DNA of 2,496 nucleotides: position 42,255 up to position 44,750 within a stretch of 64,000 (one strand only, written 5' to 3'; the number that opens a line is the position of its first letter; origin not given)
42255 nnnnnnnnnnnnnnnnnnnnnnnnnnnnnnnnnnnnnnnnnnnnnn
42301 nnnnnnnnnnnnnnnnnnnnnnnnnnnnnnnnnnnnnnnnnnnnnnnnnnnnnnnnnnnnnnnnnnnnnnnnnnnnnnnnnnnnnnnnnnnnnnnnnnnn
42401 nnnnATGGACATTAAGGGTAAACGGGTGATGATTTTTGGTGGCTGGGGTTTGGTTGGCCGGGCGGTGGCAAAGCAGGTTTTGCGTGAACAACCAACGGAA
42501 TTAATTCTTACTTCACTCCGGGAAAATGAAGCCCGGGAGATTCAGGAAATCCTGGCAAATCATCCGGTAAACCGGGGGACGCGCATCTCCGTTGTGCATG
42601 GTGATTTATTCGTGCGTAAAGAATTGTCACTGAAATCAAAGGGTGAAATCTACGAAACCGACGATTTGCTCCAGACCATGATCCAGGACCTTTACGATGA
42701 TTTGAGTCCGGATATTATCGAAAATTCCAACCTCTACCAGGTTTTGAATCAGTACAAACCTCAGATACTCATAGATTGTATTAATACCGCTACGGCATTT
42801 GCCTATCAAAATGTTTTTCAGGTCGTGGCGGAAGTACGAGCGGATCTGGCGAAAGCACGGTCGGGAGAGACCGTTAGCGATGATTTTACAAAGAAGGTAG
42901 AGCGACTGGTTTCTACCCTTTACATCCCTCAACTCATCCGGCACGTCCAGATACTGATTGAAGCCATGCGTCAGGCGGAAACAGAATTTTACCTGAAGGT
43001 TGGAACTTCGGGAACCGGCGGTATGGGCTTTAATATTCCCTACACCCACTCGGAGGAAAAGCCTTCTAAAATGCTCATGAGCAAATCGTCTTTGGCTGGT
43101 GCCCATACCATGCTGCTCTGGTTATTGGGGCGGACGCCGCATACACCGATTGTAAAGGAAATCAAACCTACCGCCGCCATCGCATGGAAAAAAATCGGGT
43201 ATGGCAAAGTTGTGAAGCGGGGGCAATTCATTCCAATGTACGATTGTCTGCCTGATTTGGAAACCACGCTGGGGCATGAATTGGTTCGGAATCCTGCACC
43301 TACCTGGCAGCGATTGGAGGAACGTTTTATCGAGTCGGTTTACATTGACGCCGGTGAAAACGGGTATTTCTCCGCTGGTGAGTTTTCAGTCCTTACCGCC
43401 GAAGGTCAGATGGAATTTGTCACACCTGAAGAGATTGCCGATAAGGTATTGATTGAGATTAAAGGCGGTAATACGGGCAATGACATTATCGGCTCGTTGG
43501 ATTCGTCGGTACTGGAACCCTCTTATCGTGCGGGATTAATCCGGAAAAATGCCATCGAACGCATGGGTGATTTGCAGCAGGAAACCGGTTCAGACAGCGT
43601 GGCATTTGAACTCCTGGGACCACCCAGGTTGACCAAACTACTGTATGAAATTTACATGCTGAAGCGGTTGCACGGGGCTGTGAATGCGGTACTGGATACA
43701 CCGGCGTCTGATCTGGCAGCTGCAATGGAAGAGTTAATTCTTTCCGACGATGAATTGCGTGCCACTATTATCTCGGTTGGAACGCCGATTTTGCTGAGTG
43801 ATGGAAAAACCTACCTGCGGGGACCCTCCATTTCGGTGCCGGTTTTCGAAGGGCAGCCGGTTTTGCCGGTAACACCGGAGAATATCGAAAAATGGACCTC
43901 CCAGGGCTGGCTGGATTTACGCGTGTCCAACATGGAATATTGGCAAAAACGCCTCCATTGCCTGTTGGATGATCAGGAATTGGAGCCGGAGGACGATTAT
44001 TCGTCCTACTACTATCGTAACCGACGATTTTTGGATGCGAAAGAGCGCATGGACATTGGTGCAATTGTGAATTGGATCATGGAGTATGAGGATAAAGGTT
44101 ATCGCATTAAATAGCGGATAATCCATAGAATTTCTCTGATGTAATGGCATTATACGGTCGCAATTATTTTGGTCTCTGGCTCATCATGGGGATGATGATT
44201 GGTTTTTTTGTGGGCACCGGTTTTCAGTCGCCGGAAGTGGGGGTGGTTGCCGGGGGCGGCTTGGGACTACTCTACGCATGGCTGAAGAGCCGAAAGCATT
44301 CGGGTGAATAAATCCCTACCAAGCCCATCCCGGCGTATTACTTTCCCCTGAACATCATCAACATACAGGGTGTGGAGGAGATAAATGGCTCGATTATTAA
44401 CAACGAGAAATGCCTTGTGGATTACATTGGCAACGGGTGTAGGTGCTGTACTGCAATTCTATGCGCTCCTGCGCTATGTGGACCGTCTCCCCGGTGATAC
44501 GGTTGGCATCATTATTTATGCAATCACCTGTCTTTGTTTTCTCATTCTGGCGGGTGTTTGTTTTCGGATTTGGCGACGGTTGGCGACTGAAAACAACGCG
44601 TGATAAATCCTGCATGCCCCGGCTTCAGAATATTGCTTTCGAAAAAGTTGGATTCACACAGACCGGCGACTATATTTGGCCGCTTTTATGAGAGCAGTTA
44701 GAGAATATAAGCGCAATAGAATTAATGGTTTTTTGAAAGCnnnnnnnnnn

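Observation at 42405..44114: Uncharacterised 569-aa Rossmann-like protein translationally coupled to rluB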

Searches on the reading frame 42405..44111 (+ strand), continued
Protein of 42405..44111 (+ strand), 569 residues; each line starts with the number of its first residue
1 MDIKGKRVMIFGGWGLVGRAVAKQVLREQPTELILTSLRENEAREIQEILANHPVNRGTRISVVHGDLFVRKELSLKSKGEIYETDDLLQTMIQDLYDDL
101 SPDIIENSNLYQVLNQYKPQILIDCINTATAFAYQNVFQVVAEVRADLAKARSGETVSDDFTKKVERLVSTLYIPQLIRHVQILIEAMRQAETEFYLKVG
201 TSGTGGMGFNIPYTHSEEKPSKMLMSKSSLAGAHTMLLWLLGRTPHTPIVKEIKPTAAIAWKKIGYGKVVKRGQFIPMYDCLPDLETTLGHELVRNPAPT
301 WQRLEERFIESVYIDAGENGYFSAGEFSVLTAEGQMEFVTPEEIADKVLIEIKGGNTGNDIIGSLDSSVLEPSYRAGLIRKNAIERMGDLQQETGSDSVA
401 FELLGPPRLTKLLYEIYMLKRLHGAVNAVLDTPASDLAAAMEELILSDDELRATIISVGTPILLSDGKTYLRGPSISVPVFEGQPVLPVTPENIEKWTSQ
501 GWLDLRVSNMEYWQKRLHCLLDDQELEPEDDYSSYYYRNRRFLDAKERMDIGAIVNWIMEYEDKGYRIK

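Call 73: search_protein_families(library=pfam, proteins=[P0145, P0168, P0234, P0194, P0176, P0189, P0155, P0284, P0277], max_evalue=0.001)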
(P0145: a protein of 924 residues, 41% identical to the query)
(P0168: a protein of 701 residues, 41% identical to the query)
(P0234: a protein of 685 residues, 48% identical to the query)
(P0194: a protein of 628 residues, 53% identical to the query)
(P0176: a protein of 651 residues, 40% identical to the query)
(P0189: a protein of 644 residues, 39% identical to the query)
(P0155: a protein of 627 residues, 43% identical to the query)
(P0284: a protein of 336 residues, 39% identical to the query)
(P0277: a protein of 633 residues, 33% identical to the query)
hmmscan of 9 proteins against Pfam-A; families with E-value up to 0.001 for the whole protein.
P0145 (924 aa): 1 family
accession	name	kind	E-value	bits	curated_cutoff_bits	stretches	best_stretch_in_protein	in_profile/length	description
PF00725.27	3HCDH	-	9.1e-18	65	22.1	1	243-308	1-66/97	3-hydroxyacyl-CoA dehydrogenase, C-terminal domain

P0168 (701 aa): 0 families

P0234 (685 aa): 4 families
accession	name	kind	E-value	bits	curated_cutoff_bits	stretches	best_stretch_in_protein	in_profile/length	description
PF13145.12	Rotamase_2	-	1.7e-32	113.2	27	3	299-431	1-120/121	PPIC-type PPIASE domain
PF00639.27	Rotamase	-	5.2e-30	104.7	21.7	1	326-417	1-96/97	PPIC-type PPIASE domain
PF13616.12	Rotamase_3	-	1.4e-27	97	22.5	1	318-417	12-113/116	PPIC-type PPIASE domain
PF08659.16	KR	-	0.00022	21.7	22.6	1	7-70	2-65/180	KR domain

P0194 (628 aa): 0 families

P0176 (651 aa): 0 families

P0189 (644 aa): 0 families

P0155 (627 aa): 0 families

P0284 (336 aa): 1 family
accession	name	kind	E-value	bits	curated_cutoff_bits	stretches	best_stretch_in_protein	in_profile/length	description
PF01627.28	Hpt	-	4.2e-06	27.3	24.6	1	251-301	32-73/84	Hpt domain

P0277 (633 aa): 0 families

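Call 75: list_cluster_members(proteins=[P0145, P0168, P0121, P0122, P0138, P0143, P0126])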
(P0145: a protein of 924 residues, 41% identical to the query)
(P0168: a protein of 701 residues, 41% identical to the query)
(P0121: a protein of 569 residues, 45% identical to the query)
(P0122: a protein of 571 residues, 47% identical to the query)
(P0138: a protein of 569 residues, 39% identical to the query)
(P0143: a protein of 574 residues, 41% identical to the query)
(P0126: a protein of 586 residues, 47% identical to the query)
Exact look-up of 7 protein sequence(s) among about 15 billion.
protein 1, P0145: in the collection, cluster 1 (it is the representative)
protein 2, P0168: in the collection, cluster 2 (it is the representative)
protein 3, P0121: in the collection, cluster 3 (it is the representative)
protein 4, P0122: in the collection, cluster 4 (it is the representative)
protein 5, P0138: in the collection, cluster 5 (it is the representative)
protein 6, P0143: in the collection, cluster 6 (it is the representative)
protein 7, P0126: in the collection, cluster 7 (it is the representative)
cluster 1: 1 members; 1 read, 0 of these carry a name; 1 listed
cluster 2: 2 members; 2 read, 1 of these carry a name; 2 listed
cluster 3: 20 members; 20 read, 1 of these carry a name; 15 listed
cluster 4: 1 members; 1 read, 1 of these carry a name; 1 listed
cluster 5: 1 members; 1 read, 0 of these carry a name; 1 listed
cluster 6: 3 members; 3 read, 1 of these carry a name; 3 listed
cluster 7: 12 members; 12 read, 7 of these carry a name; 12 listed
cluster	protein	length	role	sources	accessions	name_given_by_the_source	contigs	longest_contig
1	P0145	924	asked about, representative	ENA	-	-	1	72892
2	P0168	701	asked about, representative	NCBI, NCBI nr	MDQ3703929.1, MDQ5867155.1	MAG: hypothetical protein M3437_01685 [Chloroflexota bacterium] | hypothetical protein [Chloroflexota bacterium]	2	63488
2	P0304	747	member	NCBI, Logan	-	-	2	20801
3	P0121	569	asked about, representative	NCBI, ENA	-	-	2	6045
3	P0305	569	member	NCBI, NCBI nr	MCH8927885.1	MAG: short-chain dehydrogenase [Candidatus Marinimicrobia bacterium] | short-chain dehydrogenase [Candidatus Neomarinimicrobiota bacterium]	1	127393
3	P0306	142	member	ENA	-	-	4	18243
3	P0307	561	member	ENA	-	-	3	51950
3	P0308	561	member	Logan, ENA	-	-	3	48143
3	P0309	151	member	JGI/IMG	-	-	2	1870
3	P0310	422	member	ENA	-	-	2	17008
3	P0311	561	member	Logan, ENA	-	-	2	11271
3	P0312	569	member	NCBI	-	-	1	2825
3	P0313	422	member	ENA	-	-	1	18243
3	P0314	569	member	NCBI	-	-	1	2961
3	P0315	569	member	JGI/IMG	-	-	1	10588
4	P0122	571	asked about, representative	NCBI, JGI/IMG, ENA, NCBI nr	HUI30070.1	MAG TPA: hypothetical protein VLX91_07625 [Candidatus Acidoferrales bacterium] | hypothetical protein [Candidatus Acidoferrales bacterium]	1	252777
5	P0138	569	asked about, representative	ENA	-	-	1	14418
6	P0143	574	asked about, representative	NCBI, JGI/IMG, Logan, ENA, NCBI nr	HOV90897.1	MAG TPA: hypothetical protein PKW07_09335 [Syntrophorhabdaceae bacterium] | hypothetical protein [Syntrophorhabdaceae bacterium]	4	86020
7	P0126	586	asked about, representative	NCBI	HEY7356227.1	MAG TPA: hypothetical protein VH590_07165 [Ktedonobacterales bacterium]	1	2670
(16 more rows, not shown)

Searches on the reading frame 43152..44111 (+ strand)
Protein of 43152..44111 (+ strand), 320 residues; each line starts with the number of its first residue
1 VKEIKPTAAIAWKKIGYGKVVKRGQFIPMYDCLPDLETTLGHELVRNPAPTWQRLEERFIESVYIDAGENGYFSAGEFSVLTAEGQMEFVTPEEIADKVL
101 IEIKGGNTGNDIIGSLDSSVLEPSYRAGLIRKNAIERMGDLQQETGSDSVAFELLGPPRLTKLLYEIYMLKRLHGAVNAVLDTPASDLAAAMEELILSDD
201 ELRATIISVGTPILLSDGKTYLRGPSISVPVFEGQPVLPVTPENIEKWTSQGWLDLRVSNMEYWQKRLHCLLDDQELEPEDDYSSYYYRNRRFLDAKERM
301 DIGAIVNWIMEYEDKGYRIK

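Call 65: predict_structure(alignment_id=A4)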
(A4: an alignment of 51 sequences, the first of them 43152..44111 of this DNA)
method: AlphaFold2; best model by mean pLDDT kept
length: 320 residues; sequences in the alignment: 51
mean_pLDDT: 85.6   pTM: 0.86
mean pLDDT of the five models: 85.6, 83.1, 82.4, 82.0, 80.6
residues with pLDDT >= 90: 176; 70-90: 94; 50-70: 43; < 50: 7
segments of 3 or more residues with pLDDT < 50: 1-4, 318-320
pLDDT, mean of each block of 10 residues (from residue 1): 50 89 90 95 93 94 84 88 73 76 66 71 73 91 93 81 97 95 98 98 96 97 94 93 96 97 97 75 65 82 89 62
secondary structure, 60 per line:
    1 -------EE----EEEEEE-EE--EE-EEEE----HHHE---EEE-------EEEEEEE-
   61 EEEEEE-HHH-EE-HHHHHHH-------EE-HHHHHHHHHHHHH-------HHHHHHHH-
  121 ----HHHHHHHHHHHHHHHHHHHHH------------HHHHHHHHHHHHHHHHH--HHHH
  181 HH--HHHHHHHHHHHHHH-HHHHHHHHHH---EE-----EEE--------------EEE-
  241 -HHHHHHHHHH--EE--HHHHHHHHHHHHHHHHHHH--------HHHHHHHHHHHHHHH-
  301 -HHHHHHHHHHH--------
elements in order: E14-19 E28-31 E43-45 E53-59 E61-66 H75-81 H92-104 H112-119 H125-145 H158-174 H177-182 H185-198 H200-209 E220-222 E237-239 H242-251 H258-276 H285-299 H302-312

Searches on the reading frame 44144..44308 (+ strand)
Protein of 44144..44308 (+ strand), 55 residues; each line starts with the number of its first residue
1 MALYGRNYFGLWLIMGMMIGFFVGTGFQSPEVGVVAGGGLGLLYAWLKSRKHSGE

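Call 3: search_protein_families(library=pfam, proteins=[window:44144-44308:+], max_evalue=1)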
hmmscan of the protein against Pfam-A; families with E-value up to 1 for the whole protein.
window:44144-44308:+ (55 aa): 3 families
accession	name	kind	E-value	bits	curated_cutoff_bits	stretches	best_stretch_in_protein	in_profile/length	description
PF06897.17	DUF1269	-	0.096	13.5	26.9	1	15-47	3-35/100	Protein of unknown function (DUF1269)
PF20128.4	DUF6518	-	0.18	11.7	25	1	4-26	92-114/204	Family of unknown function (DUF6518)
PF04246.17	RseC_MucC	-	0.3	11.4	24.4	1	15-51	76-113/130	Positive regulator of sigma(E), RseC/MucC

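Call 4: search_protein_families(library=ncbifam, proteins=[window:44144-44308:+], max_evalue=1)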
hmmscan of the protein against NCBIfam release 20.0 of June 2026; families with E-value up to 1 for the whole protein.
window:44144-44308:+ (55 aa): 1 family
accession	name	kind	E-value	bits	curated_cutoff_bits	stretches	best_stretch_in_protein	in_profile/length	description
TIGR03802.1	Asp_Ala_antiprt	equivalog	0.23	10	546.95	1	8-52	390-436/562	aspartate-alanine antiporter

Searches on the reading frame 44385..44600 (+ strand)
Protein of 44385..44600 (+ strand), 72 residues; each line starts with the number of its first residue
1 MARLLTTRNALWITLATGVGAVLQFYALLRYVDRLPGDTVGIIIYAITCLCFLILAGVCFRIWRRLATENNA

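Call 3: search_protein_families(library=pfam, proteins=[window:44385-44600:+], max_evalue=1)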
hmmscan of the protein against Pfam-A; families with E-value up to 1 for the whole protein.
window:44385-44600:+ (72 aa): 1 family
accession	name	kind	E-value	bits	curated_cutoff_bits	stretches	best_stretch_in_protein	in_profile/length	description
PF20479.3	TMEM128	-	0.044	14.7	23.9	1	8-66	8-63/124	TMEM128 protein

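Call 4: search_protein_families(library=ncbifam, proteins=[window:44385-44600:+], max_evalue=1)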
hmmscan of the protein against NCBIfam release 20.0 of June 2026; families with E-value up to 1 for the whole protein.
window:44385-44600:+ (72 aa): 0 families
